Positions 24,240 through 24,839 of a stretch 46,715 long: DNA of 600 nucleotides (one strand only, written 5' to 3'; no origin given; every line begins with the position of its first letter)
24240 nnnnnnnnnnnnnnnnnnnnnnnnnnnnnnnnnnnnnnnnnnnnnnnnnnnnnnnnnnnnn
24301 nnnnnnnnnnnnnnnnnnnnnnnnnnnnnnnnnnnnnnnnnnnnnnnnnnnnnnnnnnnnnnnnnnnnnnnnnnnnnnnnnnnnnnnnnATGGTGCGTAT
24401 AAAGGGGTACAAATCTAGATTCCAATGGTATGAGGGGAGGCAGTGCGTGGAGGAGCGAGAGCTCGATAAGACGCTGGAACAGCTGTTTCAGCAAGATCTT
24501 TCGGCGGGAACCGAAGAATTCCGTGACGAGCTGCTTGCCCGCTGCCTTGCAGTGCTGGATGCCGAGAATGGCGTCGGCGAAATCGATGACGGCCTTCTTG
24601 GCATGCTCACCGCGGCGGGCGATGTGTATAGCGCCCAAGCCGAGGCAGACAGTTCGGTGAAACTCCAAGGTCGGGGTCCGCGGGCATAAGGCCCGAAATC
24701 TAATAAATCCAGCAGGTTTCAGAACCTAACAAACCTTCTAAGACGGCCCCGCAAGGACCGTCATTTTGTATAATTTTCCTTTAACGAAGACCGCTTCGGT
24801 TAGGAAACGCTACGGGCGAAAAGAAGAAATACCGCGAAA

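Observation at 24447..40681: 16-kb co-directional gene string coupling a GG-peptide exporter, an ECF-like sigma, a membrane partner-switching module and a GAF-gated MacB-type pump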

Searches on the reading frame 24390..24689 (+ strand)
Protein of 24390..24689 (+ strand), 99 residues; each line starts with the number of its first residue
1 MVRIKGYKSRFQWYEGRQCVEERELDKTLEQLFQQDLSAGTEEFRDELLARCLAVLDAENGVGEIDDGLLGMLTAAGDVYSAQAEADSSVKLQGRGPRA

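Call 4: search_protein_families(library=pfam, proteins=[window:24390-24689:+], max_evalue=0.01)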
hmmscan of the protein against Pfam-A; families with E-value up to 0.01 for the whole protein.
window:24390-24689:+ (99 aa): 0 families

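Call 10: search_protein_families(library=ncbifam, proteins=[window:24447-24689:+], max_evalue=0.01)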
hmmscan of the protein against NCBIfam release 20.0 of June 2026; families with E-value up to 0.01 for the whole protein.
window:24447-24689:+ (80 aa): 0 families

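Call 58: find_homologous_proteins(query=A3, max_evalue=0.01)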
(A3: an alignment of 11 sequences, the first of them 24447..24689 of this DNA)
Query A3 (11 sequences) (80 aa, profile of the alignment): 583 proteins with E <= 0.01 among 2615 candidates; the best 120 are listed.
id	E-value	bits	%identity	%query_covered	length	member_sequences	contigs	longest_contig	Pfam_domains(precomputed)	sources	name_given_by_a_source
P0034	1.2e-21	95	100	100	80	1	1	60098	-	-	-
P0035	2.1e-21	94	86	100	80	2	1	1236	-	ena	-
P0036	6.7e-21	92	40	94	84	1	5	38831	-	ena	-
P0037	8.7e-21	92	81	100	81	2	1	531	-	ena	-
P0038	4.9e-20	89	93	100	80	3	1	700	-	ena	-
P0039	8.4e-20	89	85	100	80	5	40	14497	-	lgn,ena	-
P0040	6.6e-19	86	-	-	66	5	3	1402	-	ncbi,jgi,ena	jgi:hypothetical protein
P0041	7.6e-19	86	42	24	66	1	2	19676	-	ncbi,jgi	jgi:hypothetical protein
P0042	1.7e-18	85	47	24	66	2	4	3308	-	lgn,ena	-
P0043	3.0e-18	84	60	78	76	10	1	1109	-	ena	-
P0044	3.2e-18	84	58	75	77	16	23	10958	-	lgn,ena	-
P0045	3.7e-18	83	25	75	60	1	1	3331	-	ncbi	-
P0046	4.6e-18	83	47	24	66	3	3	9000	-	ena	-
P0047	5.7e-18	83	53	19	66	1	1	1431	-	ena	-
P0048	5.8e-18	83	75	99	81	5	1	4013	-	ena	-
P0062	4.9e-17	80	38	43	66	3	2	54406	-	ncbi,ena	-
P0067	7.4e-17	79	41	43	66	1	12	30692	-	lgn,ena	-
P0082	2.1e-16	78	48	26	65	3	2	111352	-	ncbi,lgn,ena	-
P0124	2.4e-14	71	53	19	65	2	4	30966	-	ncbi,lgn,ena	-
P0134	8.7e-14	69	-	-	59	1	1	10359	-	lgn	-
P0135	8.9e-14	69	55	59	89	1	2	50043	-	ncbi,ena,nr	ncbi:MAG: hypothetical protein IJ111_11200 [Eggerthellaceae bacterium]|nr:hypothetical protein [Egge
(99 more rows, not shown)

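Call 61: find_encoding_contigs(protein=P0082, flank=10000, max_places=1)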
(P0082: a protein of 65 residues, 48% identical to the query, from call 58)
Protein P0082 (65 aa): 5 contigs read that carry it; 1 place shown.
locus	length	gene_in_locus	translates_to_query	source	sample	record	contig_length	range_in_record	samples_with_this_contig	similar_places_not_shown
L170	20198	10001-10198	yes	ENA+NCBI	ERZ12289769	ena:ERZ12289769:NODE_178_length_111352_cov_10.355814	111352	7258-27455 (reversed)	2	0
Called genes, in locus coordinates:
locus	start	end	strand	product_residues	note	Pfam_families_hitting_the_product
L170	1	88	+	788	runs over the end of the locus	PF04023:FeoA, PF01926:MMR_HSR1, PF02421:FeoB_N, PF17910:FeoB_Cyto, PF07670:Gate, PF07664:FeoB_C, PF07670:Gate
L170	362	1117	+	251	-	PF01987:AIM24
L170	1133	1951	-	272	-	PF04397:LytTR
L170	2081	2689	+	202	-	-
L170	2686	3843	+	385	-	PF20551:DUF6765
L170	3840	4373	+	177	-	PF03729:DUF308 (faint)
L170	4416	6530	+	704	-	PF03572:Peptidase_S41, PF18885:DUF5648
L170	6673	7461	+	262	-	PF00072:Response_reg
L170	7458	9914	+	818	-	PF00512:HisKA, PF02518:HATPase_c, PF00072:Response_reg, PF01627:Hpt (faint)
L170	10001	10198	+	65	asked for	-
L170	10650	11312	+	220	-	PF20586:DUF6788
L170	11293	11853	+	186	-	PF19502:DUF6036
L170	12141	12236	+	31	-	-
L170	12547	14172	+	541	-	PF01546:Peptidase_M20 (faint), PF07687:M20_dimer (weak)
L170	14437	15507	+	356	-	PF00365:PFK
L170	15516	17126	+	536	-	PF13177:DNA_pol3_delta2, PF13604:AAA_30 (weak), PF00004:AAA, PF13238:AAA_18 (faint), PF13401:AAA_22 (faint), PF22608:DNAX_ATPase_lid, PF12169:DNA_pol3_gamma3, PF20964:DnaX_C (weak)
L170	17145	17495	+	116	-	PF02575:YbaB_DNA_bd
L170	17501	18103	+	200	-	PF21176:RecR_HhH, PF02132:RecR_ZnF, PF01751:Toprim, PF13662:Toprim_4, PF21175:RecR_C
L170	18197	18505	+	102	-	-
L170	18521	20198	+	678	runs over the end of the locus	PF01496:V_ATPase_I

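Call 62: find_encoding_contigs(protein=P0062, flank=10000, max_places=1)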
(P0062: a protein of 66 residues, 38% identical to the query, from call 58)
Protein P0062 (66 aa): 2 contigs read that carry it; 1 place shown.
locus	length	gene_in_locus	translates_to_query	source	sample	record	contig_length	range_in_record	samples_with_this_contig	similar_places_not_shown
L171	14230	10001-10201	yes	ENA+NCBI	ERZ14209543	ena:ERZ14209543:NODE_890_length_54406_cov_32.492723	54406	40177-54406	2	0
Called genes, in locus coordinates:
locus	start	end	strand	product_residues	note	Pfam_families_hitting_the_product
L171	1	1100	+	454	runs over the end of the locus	PF01554:MatE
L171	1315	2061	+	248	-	PF02698:DUF218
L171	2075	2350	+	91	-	PF00708:Acylphosphatase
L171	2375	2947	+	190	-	-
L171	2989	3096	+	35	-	-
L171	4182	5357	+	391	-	-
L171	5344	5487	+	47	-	-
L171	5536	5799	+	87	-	-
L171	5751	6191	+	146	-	-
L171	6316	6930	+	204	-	PF00266:Aminotran_5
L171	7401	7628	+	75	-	PF06250:YhcG_C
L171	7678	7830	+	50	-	-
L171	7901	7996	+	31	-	-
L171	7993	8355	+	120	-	PF00903:Glyoxalase, PF12681:Glyoxalase_2, PF22677:Ble-like_N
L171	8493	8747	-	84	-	PF12844:HTH_19, PF13560:HTH_31, PF01381:HTH_3 (weak)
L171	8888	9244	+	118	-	-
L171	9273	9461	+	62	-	-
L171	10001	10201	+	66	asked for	-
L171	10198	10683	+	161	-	PF04542:Sigma70_r2, PF08281:Sigma70_r4_2, PF04545:Sigma70_r4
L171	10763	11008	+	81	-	-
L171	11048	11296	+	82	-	-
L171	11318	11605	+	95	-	-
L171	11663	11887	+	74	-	-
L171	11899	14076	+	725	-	PF03412:Peptidase_C39, PF13529:Peptidase_C39_2, PF00664:ABC_membrane, PF00005:ABC_tran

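Call 63: find_encoding_contigs(protein=P0135, flank=10000, max_places=1)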
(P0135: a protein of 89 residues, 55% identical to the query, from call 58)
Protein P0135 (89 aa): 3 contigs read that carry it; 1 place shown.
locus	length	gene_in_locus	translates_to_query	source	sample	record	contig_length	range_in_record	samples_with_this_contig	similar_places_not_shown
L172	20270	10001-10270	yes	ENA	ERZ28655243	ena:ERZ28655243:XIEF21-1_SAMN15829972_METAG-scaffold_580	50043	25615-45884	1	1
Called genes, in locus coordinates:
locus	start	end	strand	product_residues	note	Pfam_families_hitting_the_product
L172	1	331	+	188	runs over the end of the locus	PF01195:Pept_tRNA_hydro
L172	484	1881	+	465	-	PF07690:MFS_1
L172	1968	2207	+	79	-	-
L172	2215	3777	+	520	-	PF00501:AMP-binding, PF13193:AMP-binding_C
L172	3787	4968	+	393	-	PF03062:MBOAT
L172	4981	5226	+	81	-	PF00550:PP-binding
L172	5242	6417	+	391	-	PF04914:DltD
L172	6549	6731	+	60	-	-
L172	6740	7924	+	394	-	-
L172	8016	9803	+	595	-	PF01336:tRNA_anti-codon, PF00152:tRNA-synt_2, PF02938:GAD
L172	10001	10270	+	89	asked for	-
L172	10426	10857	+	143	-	PF04542:Sigma70_r2, PF07638:Sigma70_ECF (weak), PF08281:Sigma70_r4_2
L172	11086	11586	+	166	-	-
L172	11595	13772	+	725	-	PF03412:Peptidase_C39, PF12385:Peptidase_C70 (weak), PF13529:Peptidase_C39_2, PF00664:ABC_membrane, PF00005:ABC_tran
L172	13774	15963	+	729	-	PF00664:ABC_membrane, PF00005:ABC_tran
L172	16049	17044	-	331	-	-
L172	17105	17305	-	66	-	PF07862:Nif11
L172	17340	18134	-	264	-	-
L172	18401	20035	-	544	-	PF00892:EamA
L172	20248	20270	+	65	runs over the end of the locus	PF07862:Nif11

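Call 71: predict_structure(alignment_id=A4)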
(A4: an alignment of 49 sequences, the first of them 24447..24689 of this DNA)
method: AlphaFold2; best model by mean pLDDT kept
length: 80 residues; sequences in the alignment: 49
mean_pLDDT: 63.4   pTM: 0.30
mean pLDDT of the five models: 63.4, 62.0, 61.5, 60.7, 58.5
residues with pLDDT >= 90: 0; 70-90: 25; 50-70: 40; < 50: 15
segments of 3 or more residues with pLDDT < 50: 68-80
pLDDT, mean of each block of 10 residues (from residue 1): 70 66 74 76 64 63 50 43
secondary structure, 60 per line:
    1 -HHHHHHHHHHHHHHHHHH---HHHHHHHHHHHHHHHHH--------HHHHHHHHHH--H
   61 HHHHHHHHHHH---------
elements in order: H2-19 H23-39 H48-57 H60-71

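Call 72: search_protein_representatives(alignment_id=A4)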
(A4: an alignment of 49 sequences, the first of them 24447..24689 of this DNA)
Query: 49 sequences, 66 profile positions. Proteins with E-value up to 0.001 (for the whole library): 1278; up to 1e-10: 293; up to 1e-30: 0. The best 150 are listed.
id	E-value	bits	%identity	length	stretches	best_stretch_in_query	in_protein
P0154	3.7e-22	94.6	-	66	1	2-64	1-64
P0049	7.5e-22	93.6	-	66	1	2-63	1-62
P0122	8.0e-21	90.3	-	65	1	2-65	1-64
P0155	9.1e-21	90.1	-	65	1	2-63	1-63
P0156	1.3e-18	83.2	-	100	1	2-62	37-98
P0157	2.8e-18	82.1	-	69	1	3-51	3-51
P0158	3.2e-18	81.9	-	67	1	2-64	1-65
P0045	5.5e-18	81.2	-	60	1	2-60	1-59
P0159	9.9e-18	80.4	-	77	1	2-56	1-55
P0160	2.9e-17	78.9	-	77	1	2-64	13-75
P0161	3.6e-17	78.6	-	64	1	2-64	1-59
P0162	5.0e-17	78.1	-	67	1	2-65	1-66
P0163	7.7e-17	77.5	-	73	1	2-64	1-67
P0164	9.8e-17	77.2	-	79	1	2-62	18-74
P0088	1.1e-16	77.0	-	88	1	1-61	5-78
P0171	3.4e-15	72.3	-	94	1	2-60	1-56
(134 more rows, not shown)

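Call 76: search_protein_families(library=pfam, alignment_id=A4, max_evalue=5)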
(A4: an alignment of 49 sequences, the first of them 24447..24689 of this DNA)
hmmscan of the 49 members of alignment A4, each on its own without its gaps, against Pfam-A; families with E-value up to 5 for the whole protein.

A. member 1, window:24447-24689:+ (80 aa): 0 families

B. families by the number of members that match (of 49 scanned): 9 families
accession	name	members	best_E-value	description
PF05547.17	Peptidase_M6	2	0.11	Immune inhibitor A peptidase M6, catalytic domain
PF13446.11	RPT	1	0.025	A repeated domain in UCH-protein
PF21048.2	Rad26-like_N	1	0.026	Rad26-like, N-terminal domain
PF07091.17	FmrO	1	0.03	Ribosomal RNA methyltransferase (FmrO)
PF14743.12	DNA_ligase_OB_2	1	0.13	DNA ligase OB-like domain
PF13428.12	TPR_14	1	0.15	Tetratricopeptide repeat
PF23135.2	TRI4_N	1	0.17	TRI4 N-terminal domain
PF16155.11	PnbB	1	0.24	4-hydroxylaminobenzoate lyase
PF20340.3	DUF6635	1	0.31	Family of unknown function (DUF6635)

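Call 77: search_solved_structures(query=A4, max_evalue=10)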
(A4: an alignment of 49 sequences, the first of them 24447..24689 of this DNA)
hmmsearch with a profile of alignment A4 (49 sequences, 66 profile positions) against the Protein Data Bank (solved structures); distinct sequences matched with E-value up to 10: 9.
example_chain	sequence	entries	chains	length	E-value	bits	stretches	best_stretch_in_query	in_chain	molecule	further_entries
6wvs_A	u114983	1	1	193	0.014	19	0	23-43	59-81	DeNovoTIM15 hyperstable de novo TIM barrel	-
6qyh_A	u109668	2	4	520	0.12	16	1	3-36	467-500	4-hydroxyphenylacetate 3-monooxygenase oxygenase component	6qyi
6eb0_A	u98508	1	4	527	0.12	16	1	3-36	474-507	4-hydroxyphenylacetate 3-monooxygenase, oxygenase subunit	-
6b1b_A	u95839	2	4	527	0.12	16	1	3-36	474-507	4-hydroxyphenylacetate 3-monooxygenase, oxygenase subunit | 4-hydroxyphenylacetate 3-monooxygenase oxygenase component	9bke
9kz9_m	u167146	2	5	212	1.2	12.8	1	34-57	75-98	ACPI-m,f,j | ACPI-m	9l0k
7y7b_c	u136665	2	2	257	1.4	12.6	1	32-57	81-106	ACPI-9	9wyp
7y7b_6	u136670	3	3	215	1.5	12.5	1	36-58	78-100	ACPI-6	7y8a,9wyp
9kz9_g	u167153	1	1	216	1.7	12.3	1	34-57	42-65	ACPI-g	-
8wm6_g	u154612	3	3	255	1.8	12.2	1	34-57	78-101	cac-g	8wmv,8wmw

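Call 84: find_encoding_contigs(protein=P0124, flank=10000, max_places=2)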
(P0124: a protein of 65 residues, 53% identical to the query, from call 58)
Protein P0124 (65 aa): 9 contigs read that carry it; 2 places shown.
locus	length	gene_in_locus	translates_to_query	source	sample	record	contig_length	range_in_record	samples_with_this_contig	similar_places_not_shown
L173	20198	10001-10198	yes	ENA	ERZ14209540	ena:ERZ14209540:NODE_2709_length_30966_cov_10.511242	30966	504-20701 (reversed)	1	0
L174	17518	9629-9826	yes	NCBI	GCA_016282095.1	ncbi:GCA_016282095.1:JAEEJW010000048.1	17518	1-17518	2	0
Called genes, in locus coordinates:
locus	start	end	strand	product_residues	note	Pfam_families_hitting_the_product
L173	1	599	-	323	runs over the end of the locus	PF13280:WYL, PF25583:WCX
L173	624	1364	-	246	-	PF12746:GNAT_acetyltran, PF08445:FR47 (weak)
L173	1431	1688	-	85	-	-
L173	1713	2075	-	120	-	-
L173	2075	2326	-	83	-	PF17761:DUF1016_N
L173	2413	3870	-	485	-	PF13401:AAA_22 (faint), PF00004:AAA, PF17866:AAA_lid_6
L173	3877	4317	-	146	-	-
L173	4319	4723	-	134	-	PF08797:HIRAN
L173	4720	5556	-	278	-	-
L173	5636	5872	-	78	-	-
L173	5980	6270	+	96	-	-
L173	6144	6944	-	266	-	PF04397:LytTR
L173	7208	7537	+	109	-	-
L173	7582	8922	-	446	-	PF14501:HATPase_c_5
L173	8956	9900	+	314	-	PF00072:Response_reg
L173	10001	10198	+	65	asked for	-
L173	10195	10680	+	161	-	PF04542:Sigma70_r2, PF08281:Sigma70_r4_2, PF04545:Sigma70_r4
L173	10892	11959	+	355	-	PF13170:DUF4003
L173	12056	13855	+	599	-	PF03572:Peptidase_S41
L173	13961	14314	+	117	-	-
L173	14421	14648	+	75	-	-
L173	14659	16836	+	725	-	PF03412:Peptidase_C39, PF13529:Peptidase_C39_2, PF00664:ABC_membrane, PF02463:SMC_N (faint), PF00005:ABC_tran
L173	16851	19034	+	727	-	PF02463:SMC_N (faint), PF00664:ABC_membrane, PF00005:ABC_tran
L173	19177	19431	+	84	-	-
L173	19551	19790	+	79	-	-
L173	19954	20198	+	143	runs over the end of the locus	-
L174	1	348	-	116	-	?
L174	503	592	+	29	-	-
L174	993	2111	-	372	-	PF00266:Aminotran_5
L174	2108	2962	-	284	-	PF01171:ATP_bind_3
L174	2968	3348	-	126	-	PF01042:Ribonuc_L-PSP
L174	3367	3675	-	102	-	PF00795:CN_hydrolase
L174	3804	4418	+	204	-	-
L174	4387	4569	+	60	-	-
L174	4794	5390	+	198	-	PF06810:Phage_scaffold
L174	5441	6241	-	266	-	PF04397:LytTR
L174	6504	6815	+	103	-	-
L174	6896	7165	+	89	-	-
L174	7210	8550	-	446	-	PF14501:HATPase_c_5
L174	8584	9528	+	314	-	PF00072:Response_reg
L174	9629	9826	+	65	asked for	-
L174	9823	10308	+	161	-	PF04542:Sigma70_r2, PF08281:Sigma70_r4_2, PF04545:Sigma70_r4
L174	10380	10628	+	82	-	-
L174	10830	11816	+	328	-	PF13170:DUF4003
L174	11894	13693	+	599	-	PF03572:Peptidase_S41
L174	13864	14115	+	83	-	-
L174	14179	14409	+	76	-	-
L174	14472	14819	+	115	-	-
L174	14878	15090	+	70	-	-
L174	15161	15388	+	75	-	-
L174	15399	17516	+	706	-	?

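Call 85: find_encoding_contigs(protein=P0067, flank=10000, max_places=2)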
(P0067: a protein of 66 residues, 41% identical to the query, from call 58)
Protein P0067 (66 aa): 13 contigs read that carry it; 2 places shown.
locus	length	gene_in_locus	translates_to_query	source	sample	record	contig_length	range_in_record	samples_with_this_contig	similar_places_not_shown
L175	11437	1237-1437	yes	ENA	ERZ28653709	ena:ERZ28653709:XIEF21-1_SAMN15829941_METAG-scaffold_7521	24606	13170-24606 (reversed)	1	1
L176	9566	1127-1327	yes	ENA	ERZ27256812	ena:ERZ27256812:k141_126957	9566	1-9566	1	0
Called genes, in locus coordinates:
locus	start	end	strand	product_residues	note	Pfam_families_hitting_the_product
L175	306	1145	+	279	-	PF22541:DUF7005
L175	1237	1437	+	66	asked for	-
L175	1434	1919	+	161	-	PF04542:Sigma70_r2, PF08281:Sigma70_r4_2, PF04545:Sigma70_r4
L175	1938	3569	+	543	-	-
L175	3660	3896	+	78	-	-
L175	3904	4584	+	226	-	PF02661:Fic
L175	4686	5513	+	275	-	PF02517:Rce1-like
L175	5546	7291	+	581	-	PF03572:Peptidase_S41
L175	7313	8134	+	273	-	PF02517:Rce1-like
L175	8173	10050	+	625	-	PF10110:GPDPase_memb, PF03009:GDPD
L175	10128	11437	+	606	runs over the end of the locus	PF03572:Peptidase_S41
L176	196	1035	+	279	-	PF22541:DUF7005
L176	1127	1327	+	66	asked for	-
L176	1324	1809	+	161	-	PF04542:Sigma70_r2, PF08281:Sigma70_r4_2, PF04545:Sigma70_r4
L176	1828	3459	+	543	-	-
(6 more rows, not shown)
